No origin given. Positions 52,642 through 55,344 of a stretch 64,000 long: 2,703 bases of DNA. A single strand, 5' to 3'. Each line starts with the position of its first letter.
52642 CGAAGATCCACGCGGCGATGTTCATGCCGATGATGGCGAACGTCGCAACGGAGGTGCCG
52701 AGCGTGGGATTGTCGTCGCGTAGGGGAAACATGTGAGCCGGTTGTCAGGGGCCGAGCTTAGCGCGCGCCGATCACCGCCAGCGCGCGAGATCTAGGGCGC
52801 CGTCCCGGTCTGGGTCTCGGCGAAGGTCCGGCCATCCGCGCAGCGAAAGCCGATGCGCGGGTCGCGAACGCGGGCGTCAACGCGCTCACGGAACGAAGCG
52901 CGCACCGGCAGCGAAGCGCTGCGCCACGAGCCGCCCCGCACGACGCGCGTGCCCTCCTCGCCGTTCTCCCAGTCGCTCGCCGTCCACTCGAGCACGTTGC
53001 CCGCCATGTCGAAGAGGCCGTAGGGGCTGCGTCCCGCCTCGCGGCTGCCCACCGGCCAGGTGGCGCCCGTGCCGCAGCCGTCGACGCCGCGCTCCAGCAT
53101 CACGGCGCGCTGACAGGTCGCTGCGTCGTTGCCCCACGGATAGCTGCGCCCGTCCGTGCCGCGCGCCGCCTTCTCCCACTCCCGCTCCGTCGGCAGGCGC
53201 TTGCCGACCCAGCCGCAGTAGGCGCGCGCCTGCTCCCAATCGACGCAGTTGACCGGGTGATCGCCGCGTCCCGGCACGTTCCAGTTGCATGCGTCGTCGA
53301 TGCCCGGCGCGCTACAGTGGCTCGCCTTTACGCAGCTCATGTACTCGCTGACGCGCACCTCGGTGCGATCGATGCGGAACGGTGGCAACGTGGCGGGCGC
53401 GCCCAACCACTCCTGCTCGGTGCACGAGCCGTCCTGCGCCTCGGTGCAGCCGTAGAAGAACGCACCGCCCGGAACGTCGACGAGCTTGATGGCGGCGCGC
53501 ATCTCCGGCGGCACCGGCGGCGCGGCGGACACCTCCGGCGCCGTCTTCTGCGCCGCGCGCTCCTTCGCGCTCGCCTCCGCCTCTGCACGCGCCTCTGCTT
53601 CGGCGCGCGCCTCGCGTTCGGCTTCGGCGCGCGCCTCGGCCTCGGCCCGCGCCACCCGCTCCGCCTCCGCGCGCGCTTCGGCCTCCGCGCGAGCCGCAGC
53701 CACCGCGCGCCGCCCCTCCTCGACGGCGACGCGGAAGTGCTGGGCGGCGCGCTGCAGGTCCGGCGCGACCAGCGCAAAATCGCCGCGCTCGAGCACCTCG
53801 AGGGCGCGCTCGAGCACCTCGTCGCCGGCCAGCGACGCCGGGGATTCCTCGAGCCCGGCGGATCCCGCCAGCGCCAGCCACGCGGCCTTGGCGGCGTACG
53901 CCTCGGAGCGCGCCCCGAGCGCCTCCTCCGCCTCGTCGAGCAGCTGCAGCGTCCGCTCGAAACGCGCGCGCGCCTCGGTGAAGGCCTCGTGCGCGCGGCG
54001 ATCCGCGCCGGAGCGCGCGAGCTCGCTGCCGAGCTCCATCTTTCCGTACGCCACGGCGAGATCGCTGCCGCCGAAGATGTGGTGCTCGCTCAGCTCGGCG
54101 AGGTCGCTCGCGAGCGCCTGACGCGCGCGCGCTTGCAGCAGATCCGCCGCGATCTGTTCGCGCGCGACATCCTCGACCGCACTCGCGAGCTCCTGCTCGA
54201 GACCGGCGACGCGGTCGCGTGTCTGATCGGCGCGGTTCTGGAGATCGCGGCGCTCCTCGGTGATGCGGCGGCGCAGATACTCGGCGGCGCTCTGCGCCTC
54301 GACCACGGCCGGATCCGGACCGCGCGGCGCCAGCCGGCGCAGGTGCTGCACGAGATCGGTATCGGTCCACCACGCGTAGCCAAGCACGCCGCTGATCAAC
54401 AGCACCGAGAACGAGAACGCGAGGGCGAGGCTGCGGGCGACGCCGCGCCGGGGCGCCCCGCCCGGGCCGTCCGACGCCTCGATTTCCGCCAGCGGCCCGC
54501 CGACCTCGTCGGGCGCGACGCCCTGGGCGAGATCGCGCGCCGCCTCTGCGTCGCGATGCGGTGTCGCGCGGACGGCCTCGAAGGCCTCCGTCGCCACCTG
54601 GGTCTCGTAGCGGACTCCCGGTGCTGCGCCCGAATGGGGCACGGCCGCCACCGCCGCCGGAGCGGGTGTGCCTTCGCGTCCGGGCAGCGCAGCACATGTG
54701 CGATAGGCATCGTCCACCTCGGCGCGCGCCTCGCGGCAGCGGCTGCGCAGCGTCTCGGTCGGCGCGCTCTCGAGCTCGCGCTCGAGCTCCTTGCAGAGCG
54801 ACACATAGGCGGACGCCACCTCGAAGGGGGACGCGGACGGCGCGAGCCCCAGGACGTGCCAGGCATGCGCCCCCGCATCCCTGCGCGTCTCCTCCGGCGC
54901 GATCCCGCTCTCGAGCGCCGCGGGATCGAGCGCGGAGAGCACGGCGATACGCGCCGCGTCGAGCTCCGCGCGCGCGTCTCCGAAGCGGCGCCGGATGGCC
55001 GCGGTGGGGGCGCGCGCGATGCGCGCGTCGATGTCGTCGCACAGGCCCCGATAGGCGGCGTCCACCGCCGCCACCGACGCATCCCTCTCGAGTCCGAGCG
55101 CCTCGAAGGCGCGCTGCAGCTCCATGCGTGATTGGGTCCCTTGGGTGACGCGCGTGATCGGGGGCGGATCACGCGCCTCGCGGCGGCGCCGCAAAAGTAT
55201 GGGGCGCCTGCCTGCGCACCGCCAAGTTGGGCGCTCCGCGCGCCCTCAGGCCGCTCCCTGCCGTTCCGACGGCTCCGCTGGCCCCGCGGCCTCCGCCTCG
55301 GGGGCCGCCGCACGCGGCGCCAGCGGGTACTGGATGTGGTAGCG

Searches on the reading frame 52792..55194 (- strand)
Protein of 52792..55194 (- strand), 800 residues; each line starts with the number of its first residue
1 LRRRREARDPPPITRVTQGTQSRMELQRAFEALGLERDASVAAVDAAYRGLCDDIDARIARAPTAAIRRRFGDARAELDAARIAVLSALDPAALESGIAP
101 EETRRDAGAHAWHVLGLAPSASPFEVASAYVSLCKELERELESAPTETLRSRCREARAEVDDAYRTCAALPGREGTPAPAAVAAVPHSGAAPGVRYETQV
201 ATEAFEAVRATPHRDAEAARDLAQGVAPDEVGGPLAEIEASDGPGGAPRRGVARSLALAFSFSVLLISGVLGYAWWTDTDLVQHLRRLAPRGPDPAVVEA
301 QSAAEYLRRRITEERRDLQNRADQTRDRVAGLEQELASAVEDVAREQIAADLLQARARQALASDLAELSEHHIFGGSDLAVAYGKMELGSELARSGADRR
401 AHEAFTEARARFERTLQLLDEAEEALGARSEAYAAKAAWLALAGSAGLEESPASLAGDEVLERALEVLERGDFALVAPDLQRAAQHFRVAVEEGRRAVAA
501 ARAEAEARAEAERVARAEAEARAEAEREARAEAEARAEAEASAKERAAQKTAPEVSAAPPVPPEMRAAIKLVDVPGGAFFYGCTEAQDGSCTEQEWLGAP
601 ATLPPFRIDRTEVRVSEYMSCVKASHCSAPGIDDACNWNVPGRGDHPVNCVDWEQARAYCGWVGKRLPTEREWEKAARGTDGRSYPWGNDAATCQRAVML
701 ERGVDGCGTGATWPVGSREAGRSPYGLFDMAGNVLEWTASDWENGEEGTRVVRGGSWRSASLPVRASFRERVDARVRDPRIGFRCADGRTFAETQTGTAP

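Call 45: search_protein_families(library=pfam, proteins=[window:52792-55194:-], max_evalue=0.00001)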
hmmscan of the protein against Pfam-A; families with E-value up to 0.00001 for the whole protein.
window:52792-55194:- (800 aa): 1 family
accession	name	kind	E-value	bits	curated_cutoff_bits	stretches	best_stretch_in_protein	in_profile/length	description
PF03781.23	FGE-sulfatase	-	1.8e-45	156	23.3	1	571-786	5-254/255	Sulfatase-modifying factor enzyme 1-like domain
